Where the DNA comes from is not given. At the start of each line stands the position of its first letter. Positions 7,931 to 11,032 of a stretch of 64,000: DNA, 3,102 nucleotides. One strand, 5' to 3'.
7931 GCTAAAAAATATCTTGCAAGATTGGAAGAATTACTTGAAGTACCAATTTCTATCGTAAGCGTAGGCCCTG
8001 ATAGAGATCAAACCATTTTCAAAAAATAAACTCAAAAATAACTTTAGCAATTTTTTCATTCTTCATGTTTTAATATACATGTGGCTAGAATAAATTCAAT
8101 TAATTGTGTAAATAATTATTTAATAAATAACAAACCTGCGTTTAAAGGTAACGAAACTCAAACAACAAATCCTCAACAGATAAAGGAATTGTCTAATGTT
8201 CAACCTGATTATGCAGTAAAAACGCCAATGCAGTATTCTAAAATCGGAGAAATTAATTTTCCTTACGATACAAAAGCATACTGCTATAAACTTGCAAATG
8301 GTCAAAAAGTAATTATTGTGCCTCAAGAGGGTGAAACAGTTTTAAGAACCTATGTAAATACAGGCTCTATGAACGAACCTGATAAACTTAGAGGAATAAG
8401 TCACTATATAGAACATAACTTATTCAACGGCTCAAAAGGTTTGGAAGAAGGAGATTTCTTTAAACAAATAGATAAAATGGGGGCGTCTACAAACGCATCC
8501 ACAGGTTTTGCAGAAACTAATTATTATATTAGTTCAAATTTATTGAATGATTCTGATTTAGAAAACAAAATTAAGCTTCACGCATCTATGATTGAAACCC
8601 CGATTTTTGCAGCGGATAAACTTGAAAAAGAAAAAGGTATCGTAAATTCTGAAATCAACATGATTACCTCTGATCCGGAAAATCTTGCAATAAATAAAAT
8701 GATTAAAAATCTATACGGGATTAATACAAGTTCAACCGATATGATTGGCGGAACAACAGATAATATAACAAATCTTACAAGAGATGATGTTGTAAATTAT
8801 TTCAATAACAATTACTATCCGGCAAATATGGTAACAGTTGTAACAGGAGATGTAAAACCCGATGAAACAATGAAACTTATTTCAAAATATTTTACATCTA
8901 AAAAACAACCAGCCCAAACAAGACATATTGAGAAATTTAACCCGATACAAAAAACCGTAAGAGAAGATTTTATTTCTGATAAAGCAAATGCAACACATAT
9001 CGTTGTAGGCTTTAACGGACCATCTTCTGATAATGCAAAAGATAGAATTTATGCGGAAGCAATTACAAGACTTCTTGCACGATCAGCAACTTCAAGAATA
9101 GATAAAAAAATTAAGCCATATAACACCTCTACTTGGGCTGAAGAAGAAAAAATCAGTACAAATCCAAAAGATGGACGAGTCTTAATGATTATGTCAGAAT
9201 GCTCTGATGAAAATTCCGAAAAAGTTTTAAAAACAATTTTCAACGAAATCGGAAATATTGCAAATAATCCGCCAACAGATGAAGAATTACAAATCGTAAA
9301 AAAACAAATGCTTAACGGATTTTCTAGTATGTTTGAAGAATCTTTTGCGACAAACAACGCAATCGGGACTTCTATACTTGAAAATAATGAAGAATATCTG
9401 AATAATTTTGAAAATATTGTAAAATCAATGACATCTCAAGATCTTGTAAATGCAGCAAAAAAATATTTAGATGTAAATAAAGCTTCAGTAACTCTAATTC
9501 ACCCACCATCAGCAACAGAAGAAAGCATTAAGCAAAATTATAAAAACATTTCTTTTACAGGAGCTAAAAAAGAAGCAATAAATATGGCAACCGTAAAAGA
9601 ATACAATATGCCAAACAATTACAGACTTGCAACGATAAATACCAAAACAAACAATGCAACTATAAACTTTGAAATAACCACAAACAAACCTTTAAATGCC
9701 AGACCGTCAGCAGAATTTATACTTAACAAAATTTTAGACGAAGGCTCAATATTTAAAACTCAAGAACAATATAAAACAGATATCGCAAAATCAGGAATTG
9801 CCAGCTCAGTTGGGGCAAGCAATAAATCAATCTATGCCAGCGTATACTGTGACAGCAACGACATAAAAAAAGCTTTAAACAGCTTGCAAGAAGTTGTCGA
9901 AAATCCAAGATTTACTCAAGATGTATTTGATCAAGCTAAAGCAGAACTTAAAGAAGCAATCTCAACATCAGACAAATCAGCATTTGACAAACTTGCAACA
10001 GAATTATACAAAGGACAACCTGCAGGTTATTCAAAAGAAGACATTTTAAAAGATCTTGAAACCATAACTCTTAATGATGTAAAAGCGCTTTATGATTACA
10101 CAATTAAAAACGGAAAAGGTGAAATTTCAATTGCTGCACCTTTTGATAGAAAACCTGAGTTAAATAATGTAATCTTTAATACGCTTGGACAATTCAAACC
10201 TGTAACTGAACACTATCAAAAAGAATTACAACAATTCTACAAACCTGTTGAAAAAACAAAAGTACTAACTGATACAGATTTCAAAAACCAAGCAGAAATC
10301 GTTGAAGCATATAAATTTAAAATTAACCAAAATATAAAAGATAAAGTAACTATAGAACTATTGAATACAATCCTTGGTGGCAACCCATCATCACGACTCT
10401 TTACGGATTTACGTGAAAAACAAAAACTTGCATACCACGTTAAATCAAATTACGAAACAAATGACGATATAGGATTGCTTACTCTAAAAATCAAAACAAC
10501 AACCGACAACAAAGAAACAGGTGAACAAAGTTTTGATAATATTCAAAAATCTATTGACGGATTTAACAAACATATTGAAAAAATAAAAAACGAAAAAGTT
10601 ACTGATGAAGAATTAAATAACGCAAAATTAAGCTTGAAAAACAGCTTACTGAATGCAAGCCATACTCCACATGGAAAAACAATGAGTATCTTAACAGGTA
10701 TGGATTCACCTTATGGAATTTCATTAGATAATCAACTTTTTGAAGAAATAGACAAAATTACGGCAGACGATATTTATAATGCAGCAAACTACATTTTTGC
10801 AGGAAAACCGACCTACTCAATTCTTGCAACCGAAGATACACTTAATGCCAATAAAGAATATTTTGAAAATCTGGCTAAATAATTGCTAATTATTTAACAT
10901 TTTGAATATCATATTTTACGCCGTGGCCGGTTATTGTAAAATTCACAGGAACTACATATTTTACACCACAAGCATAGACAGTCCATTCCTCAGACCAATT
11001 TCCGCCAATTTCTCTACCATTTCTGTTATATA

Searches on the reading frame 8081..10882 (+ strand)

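Call 7: search_protein_families(library=pfam, proteins=[window:8081-10882:+], max_evalue=0.01)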
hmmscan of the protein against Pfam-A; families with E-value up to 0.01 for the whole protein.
window:8081-10882:+ (933 aa): 4 families
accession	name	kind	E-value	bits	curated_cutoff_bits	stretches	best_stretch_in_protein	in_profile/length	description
PF05193.26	Peptidase_M16_C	-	1.2e-52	178.9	23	2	231-410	1-181/181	Peptidase M16 inactive domain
PF00675.25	Peptidase_M16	-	4.8e-30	104.8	22.3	2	90-218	17-142/149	Insulinase (Peptidase family M16)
PF22456.1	PqqF-like_C_4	-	0.0003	21.3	27.5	0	771-861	8-90/100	PQQ synthase PqqF-like, C-terminal lobe domain 4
PF04255.20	DUF433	-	0.009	16.3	23.6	0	648-673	30-55/56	Protein of unknown function (DUF433)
